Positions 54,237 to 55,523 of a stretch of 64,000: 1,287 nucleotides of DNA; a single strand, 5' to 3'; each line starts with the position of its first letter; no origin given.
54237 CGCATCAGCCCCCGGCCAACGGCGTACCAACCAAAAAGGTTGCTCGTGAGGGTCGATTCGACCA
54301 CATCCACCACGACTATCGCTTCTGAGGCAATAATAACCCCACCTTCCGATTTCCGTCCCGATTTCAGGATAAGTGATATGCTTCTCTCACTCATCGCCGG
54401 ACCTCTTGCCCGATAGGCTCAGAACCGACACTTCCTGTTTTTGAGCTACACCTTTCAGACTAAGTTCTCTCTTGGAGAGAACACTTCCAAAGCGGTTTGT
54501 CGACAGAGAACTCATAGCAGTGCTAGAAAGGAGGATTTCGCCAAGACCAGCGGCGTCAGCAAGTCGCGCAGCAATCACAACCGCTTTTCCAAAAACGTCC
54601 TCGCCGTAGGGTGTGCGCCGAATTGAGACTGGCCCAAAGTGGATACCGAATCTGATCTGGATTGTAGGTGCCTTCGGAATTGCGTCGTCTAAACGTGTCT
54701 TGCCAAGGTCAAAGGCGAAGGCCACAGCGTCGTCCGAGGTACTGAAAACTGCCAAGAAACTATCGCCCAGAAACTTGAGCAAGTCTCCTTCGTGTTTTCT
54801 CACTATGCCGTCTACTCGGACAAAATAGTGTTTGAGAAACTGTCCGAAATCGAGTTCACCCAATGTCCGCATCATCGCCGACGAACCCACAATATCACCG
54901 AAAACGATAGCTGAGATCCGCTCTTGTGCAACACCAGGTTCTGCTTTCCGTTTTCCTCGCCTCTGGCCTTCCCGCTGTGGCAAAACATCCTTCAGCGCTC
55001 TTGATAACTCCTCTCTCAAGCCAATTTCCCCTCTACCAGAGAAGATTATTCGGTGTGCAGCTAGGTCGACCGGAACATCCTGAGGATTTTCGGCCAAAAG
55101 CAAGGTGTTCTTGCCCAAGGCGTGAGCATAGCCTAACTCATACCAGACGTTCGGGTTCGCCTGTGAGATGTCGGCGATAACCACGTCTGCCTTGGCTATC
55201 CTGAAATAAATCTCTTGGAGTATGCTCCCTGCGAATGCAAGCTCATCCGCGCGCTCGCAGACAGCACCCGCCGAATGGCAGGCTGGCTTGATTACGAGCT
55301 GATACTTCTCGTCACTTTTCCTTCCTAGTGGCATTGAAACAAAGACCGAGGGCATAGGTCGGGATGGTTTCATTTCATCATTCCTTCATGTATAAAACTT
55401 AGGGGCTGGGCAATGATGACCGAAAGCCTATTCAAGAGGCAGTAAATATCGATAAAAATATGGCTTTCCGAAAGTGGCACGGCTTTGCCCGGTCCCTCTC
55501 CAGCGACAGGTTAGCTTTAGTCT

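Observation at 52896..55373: Candidate novel nucleotide-signalling defence string: NDT/TIR-like-cyclase fusion, second cyclase, DUF4263 (Shedu-like) nuclease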

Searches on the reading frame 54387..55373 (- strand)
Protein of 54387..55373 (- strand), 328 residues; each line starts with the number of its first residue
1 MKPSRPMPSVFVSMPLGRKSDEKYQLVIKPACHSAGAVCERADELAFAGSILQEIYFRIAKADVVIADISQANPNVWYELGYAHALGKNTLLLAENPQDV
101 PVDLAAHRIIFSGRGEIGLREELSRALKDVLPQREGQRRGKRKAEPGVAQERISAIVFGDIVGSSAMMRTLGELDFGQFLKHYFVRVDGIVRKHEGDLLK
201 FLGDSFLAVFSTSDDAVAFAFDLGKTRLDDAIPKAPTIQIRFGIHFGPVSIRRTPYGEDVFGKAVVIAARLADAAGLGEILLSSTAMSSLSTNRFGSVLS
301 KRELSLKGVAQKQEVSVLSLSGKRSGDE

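Call 3: search_protein_families(library=pfam, proteins=[window:54387-55373:-], max_evalue=0.1)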
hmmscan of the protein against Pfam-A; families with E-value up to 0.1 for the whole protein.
window:54387-55373:- (328 aa): 2 families
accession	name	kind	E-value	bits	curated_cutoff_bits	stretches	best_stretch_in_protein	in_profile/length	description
PF00211.25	Guanylate_cyc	-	3.2e-15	56.6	21.9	1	155-312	10-173/183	Adenylate and Guanylate cyclase catalytic domain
PF05014.21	Nuc_deoxyrib_tr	-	2.1e-05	25.1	28.8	1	50-100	51-103/117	Nucleoside 2-deoxyribosyltransferase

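Call 4: search_protein_families(library=padloc, proteins=[window:54387-55373:-], max_evalue=0.1)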
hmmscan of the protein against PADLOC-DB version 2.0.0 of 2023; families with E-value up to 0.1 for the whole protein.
window:54387-55373:- (328 aa): 5 families
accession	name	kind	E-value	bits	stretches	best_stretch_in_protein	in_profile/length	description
PDLC00733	Effector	-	1.5e-09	35.2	1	49-106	291-348/388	TIR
PDLC02367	PycC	-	5.9e-09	33.7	1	154-292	44-194/226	-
PDLC00734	PycC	-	1.6e-05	22.2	1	149-270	185-319/374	Pycsar cyclase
PDLC00766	PycC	-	0.00016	19.2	1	154-213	44-103/232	Pycsar cyclase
PDLC02369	PycC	-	0.0012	16.4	1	157-293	50-193/248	-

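Call 6: search_protein_families(library=ncbifam, proteins=[window:54387-55373:-], max_evalue=0.1)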
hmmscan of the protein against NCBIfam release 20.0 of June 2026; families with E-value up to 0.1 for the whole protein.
window:54387-55373:- (328 aa): 3 families
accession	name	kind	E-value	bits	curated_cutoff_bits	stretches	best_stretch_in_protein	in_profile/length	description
NF058673.1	LipAdnlyCyLipJMY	equivalog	2e-18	66.4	800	1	150-315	291-446/449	bifunctional lipase/adenylate cyclase LipJ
TIGR04510.1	mod_pep_cyc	subfamily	0.00037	19.1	400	1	152-288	4-147/814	putative peptide modification system cyclase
TIGR03903.1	TOMM_kin_cyc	equivalog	0.00048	18.1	705.75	1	176-312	314-457/1267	TOMM system kinase/cyclase fusion protein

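Call 7: find_homologous_proteins(query=window:54387-55373:-, max_evalue=0.001)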
Query window:54387-55373:- (328 aa): 16 proteins with E <= 0.001 among 8000 candidates.
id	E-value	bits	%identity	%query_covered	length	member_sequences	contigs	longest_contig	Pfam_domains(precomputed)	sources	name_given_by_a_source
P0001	9.3e-210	713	100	100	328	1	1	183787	PF00211.26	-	-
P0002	4.2e-157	540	77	100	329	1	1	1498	PF00211.26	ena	-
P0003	3.9e-117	409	59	98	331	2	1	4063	PF00211.26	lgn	-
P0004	2.8e-104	367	56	99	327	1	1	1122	PF00211.26,PF05014.22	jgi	jgi:class 3 adenylate cyclase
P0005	6.9e-90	319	51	94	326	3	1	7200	PF00211.26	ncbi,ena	-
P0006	6.4e-85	303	48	99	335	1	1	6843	PF00211.26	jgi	jgi:class 3 adenylate cyclase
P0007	2.7e-29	120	49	42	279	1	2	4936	PF05014.22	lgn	-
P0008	1.9e-27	114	53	35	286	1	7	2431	PF05014.22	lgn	-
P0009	2.6e-27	114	45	43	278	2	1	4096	PF05014.22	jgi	jgi:hypothetical protein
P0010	5.5e-23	100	43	48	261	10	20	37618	PF05014.22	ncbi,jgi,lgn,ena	-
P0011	4.1e-22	97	48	38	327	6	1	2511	PF05014.22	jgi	jgi:hypothetical protein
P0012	5.0e-20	90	36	51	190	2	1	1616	PF00211.26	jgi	-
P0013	5.6e-15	73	39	34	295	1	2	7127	PF05014.22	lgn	-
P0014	1.3e-12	66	34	55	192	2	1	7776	PF00211.26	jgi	jgi:class 3 adenylate cyclase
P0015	5.6e-7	47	34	43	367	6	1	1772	PF00211.26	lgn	-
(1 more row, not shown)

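Call 8: find_encoding_contigs(protein=P0005, flank=10000, max_places=4)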
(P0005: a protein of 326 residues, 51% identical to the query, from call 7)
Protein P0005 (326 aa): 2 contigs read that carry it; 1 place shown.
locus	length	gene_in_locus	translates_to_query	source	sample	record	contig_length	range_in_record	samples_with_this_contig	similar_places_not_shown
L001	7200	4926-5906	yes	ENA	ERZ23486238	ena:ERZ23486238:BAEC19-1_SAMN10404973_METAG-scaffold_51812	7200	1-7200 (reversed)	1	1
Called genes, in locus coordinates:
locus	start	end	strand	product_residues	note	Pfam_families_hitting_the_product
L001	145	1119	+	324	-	PF00483:NTP_transferase, PF12804:NTP_transf_3, PF25084:LbH_EIF2B (weak), PF25087:GMPPB_C, PF00132:Hexapep (weak)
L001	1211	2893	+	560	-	PF04055:Radical_SAM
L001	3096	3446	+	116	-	PF04342:DMT_6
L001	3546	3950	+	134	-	-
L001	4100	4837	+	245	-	PF18865:AbiJ_NTD5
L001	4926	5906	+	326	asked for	PF00211:Guanylate_cyc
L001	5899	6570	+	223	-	-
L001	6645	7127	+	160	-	-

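Call 9: find_encoding_contigs(protein=P0006, flank=10000, max_places=4)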
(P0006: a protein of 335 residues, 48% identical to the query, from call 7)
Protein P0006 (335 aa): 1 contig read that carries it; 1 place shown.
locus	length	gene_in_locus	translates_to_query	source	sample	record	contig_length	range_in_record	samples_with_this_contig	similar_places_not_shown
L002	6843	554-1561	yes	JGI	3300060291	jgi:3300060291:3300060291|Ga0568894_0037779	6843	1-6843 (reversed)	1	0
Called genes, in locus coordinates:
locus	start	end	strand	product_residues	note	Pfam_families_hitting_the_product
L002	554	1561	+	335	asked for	PF00211:Guanylate_cyc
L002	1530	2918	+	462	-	-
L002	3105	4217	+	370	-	PF05014:Nuc_deoxyrib_tr (weak)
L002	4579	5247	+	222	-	-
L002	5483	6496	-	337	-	PF14359:DUF4406, PF24963:DUF7768 (weak)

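Call 10: find_encoding_contigs(protein=P0003, flank=10000, max_places=4)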
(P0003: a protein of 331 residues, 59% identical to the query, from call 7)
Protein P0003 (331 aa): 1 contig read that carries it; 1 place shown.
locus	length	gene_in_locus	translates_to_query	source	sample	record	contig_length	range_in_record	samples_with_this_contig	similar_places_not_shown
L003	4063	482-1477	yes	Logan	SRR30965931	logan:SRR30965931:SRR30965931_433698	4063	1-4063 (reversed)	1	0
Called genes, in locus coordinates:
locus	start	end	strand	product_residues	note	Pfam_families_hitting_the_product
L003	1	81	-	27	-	?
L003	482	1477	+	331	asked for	PF00211:Guanylate_cyc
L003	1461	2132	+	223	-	PF00211:Guanylate_cyc (weak)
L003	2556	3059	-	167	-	PF28530:DUF8426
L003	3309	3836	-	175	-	-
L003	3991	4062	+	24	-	?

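Call 12: search_solved_structures(query=window:54387-55373:-, max_evalue=1, show_alignments=3)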
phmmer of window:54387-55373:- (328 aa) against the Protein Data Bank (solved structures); distinct sequences matched with E-value up to 1: 51.
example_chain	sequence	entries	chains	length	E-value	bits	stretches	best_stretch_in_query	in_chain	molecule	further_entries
1ybt_A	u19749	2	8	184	1.1e-17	67.4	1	146-318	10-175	hydrolase, alpha/beta hydrolase fold family | lipJ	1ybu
4wp9_A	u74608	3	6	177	3.2e-16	62.6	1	155-310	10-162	Ma1120 | Cyclase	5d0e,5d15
4wp8_A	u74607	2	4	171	3.6e-16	62.4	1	155-310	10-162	Ma1120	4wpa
4wp3_A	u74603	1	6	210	4.2e-16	62.2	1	154-310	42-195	Ma1120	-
5d0g_A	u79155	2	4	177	7e-14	54.9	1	155-310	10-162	Cyclase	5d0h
3mr7_A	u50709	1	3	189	3.6e-09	39.4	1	149-285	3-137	Adenylate/guanylate cyclase/hydrolase, alpha/beta fold family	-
5o5k_A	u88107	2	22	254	5.7e-09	38.8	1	127-295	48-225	Adenylate cyclase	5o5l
4p2x_A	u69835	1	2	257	5.6e-08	35.5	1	122-286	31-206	Adenylate cyclase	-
4p2f_A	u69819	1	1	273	7.7e-08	35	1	127-286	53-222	Adenylate cyclase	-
4p2m_A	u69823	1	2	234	1.1e-07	34.6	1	128-286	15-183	Adenylate cyclase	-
7yz9_A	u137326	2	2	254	1.1e-07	34.6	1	127-286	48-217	Adenylate cyclase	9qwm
7yzi_A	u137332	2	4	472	4.1e-07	32.7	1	127-286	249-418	Adenylate cyclase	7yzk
1wc0_A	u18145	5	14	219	3.3e-06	29.7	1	150-214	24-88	ADENYLATE CYCLASE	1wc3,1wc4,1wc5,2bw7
1wc1_A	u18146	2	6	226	3.8e-06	29.5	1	150-214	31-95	ADENYLATE CYCLASE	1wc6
1yk9_A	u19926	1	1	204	1.2e-05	27.8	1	154-287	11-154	Adenylate cyclase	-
7r65_A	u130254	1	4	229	0.33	13.3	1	152-215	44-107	Adenylate/guanylate cyclase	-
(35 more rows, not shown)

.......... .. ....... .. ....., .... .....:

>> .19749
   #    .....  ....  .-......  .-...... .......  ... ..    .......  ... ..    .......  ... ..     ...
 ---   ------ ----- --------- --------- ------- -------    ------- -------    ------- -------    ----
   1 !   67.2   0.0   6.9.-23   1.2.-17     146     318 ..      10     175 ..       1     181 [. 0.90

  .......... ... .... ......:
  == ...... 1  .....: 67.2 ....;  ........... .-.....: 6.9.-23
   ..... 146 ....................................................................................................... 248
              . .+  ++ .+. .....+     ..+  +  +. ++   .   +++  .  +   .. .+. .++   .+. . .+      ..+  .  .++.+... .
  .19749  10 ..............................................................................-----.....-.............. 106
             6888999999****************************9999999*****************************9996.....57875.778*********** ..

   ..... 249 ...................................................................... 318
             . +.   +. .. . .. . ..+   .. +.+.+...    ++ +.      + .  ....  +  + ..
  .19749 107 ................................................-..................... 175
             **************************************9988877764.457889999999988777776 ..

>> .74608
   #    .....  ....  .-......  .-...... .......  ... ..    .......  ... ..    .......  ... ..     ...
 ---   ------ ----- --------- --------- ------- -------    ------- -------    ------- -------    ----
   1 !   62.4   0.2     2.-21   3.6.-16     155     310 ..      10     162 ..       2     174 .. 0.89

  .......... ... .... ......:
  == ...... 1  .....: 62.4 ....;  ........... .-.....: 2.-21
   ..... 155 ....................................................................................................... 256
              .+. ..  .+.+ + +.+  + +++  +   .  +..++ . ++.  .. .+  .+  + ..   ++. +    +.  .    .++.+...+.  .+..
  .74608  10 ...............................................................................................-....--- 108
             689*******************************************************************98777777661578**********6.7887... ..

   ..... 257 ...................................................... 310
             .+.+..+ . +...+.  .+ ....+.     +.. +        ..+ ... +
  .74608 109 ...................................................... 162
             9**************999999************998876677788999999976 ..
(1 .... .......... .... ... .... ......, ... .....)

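Call 18: find_related_loci(query=A1, collection=genome_contigs, flank=10000)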
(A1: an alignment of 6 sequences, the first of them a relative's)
Query A1 (328 aa) in genome_contigs; peptide patterns used: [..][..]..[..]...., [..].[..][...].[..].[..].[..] (x = any residue, [..] = any of these).
599 stretches matched a pattern (row limit reached: there are more); 514 encode a relative of the query (tblastn E <= 1e-3); the best 80 are kept; 80 distinct loci.
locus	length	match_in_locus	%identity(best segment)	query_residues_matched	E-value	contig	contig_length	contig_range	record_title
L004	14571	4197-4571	44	1-129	1e-26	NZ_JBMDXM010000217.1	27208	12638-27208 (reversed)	MAG: Longimicrobium sp. isolate FBaRs1_5 FBaRs1_contig217, whole genome shotgun sequence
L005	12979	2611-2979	40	9-131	5e-24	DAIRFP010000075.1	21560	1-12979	MAG TPA_asm: Thermodesulfobacteriota bacterium isolate CTOTU25984 NODE_584_length_21560_cov_5.698861, whole genome shotg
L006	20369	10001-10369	39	9-131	2e-23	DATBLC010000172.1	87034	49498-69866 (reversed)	MAG TPA_asm: Candidatus Binatia bacterium isolate SMAG_U3962 k141_2060960, whole genome shotgun sequence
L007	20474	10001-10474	35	2-155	2e-23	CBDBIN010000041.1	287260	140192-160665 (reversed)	MAG: Terriglobia bacterium isolate d1c3b3d4-6a15-40f0-a509-e9ece1a5a339 genome assembly, contig: contig_41, whole genome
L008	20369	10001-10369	39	9-131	3e-23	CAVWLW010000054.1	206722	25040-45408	MAG: uncultured delta proteobacterium isolate MFD08691.bin.1.5 genome assembly, contig: contig_6828, whole genome shotgu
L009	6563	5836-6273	38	10-147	3e-23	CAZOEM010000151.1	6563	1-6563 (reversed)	MAG TPA_asm: uncultured Halobacteria archaeon isolate binchicken_co116_93 genome assembly, contig: NODE_14188_length_656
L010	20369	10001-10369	40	9-131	4e-23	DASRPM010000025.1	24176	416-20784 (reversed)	MAG TPA_asm: Vicinamibacterales bacterium isolate SMAG_U10295 k141_966374, whole genome shotgun sequence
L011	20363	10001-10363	40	8-128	6e-23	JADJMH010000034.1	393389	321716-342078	MAG: Candidatus Accumulibacter proximus isolate EsbW_18-Q3-R4-48_BATAC.285 tig00251494-10-3939420, whole genome shotgun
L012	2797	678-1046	40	9-131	1e-22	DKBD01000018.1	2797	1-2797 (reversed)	MAG TPA_asm: Nitrospira sp. UBA6909 UBA6909_contig_102735, whole genome shotgun sequence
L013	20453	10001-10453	35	10-156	2e-22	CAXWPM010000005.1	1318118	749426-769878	MAG: Terriglobia bacterium isolate efbce1b4-a74b-437b-95db-3f9b3cfe51ac genome assembly, contig: contig_5, whole genome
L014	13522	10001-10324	41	8-115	3e-22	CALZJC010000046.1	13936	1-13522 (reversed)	MAG: Thermoanaerobaculia bacterium isolate FO_M_Acidobacteriota_08.1 genome assembly, contig: scaffold_3398, whole genom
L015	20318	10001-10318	44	8-113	2e-21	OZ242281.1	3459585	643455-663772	MAG: Dehalococcoidia bacterium isolate 5b41c312-3693-4c79-a24d-842b6111755b genome assembly, chromosome: 1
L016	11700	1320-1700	39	9-131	2e-21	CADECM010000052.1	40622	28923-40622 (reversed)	MAG: uncultured beta proteobacterium isolate Betaproteobacteria sp. RBC024 genome assembly, contig: MAG024_52, whole gen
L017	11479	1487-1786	45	11-110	2e-21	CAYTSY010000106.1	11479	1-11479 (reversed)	MAG TPA_asm: uncultured Desulfobacteraceae bacterium isolate binchicken_co232_234 genome assembly, contig: NODE_11067_le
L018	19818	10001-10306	42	10-111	4e-21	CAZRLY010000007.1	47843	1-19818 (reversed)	MAG TPA_asm: uncultured bacterium isolate binchicken_co97_140 genome assembly, contig: NODE_2889_length_47843_cov_6.9375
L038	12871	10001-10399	38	11-136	6e-19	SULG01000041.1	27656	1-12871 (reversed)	MAG: Candidatus Jettenia ecosi isolate J2 contig00121, whole genome shotgun sequence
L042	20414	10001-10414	39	7-128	2e-18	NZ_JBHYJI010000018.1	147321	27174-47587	Streptomyces sp. NPDC059002 NPDC059002_T45_B4.ctg-0018, whole genome shotgun sequence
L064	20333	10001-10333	39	8-108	7e-17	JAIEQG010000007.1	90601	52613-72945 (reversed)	MAG: Burkholderiales bacterium isolate co.spades.DASTOOL.2.5kb_123 c_000000444356, whole genome shotgun sequence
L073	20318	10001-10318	36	7-110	1e-16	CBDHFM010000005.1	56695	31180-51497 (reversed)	MAG: Vicinamibacterales bacterium isolate 1df3f988-940b-40e8-83c1-45d71c881355 genome assembly, contig: chromosome_3, wh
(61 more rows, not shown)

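Call 19: find_related_loci(query=A1, collection=metagenome_contigs, flank=10000)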
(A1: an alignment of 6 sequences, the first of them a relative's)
Query A1 (328 aa) in metagenome_contigs; peptide patterns used: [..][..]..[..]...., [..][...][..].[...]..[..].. (x = any residue, [..] = any of these).
600 stretches matched a pattern (row limit reached: there are more); 548 encode a relative of the query (tblastn E <= 1e-3); the best 80 are kept; 80 distinct loci.
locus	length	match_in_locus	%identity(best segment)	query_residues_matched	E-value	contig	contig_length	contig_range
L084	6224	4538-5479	51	2-318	3e-99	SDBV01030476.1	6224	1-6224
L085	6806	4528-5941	50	2-318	6e-96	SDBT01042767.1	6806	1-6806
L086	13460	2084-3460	44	4-142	3e-29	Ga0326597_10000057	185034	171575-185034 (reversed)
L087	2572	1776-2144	40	9-131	1e-24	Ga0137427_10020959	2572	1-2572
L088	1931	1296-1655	42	4-124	2e-24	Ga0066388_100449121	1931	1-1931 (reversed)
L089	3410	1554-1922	40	9-131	2e-24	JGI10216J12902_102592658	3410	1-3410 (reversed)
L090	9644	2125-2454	45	10-119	8e-24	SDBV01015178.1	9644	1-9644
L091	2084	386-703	42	10-115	6e-24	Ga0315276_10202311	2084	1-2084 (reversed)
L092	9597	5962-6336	38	9-133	1e-23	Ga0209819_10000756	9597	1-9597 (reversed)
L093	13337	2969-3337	40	9-131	1e-23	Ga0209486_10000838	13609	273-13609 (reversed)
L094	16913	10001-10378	40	10-131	3e-23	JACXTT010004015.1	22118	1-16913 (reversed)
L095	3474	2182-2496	40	11-115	2e-23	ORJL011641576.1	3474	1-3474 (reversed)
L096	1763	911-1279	39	10-129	2e-23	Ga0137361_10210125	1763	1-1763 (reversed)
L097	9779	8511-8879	40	4-127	6e-23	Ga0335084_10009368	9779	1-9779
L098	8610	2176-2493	41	10-115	6e-23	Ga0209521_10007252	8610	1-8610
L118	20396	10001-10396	38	8-135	9e-21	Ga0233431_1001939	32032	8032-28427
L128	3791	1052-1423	39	11-131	2e-20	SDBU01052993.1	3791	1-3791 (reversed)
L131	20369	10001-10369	35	9-129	5e-20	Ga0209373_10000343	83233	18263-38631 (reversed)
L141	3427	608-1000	39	10-136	2e-19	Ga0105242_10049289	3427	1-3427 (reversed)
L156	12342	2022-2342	39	6-111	5e-18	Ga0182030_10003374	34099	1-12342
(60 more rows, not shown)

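Call 36: search_protein_families(library=pfam, proteins=[L094:8807-10450:+, L064:9971-11947:+, L042:10001-11098:+, L131:9650-10369:+, L128:125-1816:+, L156:1311-2456:+, L118:9911-10699:+, L073:10001-10768:+, L038:9944-10801:+, L141:557-2359:+], max_evalue=0.01)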
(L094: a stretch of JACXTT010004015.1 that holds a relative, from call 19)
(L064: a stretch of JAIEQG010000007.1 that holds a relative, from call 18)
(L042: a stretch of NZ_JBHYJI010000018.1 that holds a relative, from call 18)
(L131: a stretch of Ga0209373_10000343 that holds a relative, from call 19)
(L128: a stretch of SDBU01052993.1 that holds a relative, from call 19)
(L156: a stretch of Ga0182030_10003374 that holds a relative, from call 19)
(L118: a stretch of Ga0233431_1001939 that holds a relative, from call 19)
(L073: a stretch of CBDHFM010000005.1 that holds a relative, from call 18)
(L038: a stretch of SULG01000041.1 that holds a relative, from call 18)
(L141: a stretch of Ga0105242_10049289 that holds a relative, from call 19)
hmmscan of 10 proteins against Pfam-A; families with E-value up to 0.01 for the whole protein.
L094:8807-10450:+ (548 aa): 1 family
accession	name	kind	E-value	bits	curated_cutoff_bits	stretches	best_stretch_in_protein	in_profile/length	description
PF05014.21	Nuc_deoxyrib_tr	-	0.00088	19.8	28.8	1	445-488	57-102/117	Nucleoside 2-deoxyribosyltransferase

L064:9971-11947:+ (659 aa): 9 families
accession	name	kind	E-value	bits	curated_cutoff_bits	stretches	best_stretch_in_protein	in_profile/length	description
PF20308.4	TPR-S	-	1.2e-20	74.4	27.6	1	239-357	2-101/102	Tetratricopeptide Repeats-Sensor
PF14559.12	TPR_19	-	9.2e-10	39.2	25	1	233-298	1-66/68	Tetratricopeptide repeat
PF13281.12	MAP3K_TRAF_bd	-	3.9e-08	33.1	24.1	1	271-451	191-355/371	MAP3K TRAFs-binding domain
PF13432.12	TPR_16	-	3.3e-05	24.7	32.7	1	228-291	2-65/65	Tetratricopeptide repeat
PF07719.23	TPR_2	-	0.00023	21.5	27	0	230-255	8-33/34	Tetratricopeptide repeat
PF13431.12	TPR_17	-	0.00032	21.2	24.4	0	246-278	2-34/34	Tetratricopeptide repeat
PF00515.34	TPR_1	-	0.00066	19.8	27.8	0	230-255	8-33/34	Tetratricopeptide repeat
PF13428.12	TPR_14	-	0.0014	19.5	23.5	1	267-299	11-43/44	Tetratricopeptide repeat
PF13424.12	TPR_12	-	0.0083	16.7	30.1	0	230-283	10-71/77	Tetratricopeptide repeat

L042:10001-11098:+ (366 aa): 1 family
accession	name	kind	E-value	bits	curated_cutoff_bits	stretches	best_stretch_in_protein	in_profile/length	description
PF12699.13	phiKZ_IP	-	0.0069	16.1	27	0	154-238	276-364/387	phiKZ-like phage internal head proteins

L131:9650-10369:+ (240 aa): 1 family
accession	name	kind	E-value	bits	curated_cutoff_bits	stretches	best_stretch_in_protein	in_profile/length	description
PF05014.21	Nuc_deoxyrib_tr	-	1.9e-05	25.2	28.8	1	156-207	49-102/117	Nucleoside 2-deoxyribosyltransferase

L128:125-1816:+ (564 aa): 4 families
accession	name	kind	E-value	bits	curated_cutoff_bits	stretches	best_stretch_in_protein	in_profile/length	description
PF13289.12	SIR2_2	-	2.1e-26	93.2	24.5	1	103-230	2-130/141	SIR2-like domain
PF05014.21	Nuc_deoxyrib_tr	-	0.00014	22.4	28.8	1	349-417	51-104/117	Nucleoside 2-deoxyribosyltransferase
PF13643.11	DUF4145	-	0.0002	21.8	23.1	1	440-540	2-88/88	Domain of unknown function (DUF4145)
PF01934.22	HepT-like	-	0.0011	19.1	23.5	1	471-523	45-93/120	Ribonuclease HepT-like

L156:1311-2456:+ (382 aa): 1 family
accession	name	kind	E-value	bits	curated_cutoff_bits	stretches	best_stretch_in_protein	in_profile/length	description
PF05014.21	Nuc_deoxyrib_tr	-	8.9e-05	23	28.8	1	280-332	48-102/117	Nucleoside 2-deoxyribosyltransferase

L118:9911-10699:+ (263 aa): 0 families

L073:10001-10768:+ (256 aa): 1 family
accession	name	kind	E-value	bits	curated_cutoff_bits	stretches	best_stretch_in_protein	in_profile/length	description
PF05014.21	Nuc_deoxyrib_tr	-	9.9e-05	22.9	28.8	1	39-93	46-102/117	Nucleoside 2-deoxyribosyltransferase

L038:9944-10801:+ (286 aa): 1 family
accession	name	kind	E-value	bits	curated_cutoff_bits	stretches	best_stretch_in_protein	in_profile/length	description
PF05014.21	Nuc_deoxyrib_tr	-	0.0085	16.7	28.8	0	67-110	57-102/117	Nucleoside 2-deoxyribosyltransferase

L141:557-2359:+ (601 aa): 1 family
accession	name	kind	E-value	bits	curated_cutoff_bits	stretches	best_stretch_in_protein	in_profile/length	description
PF05014.21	Nuc_deoxyrib_tr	-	0.0003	21.4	28.8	1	64-109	56-103/117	Nucleoside 2-deoxyribosyltransferase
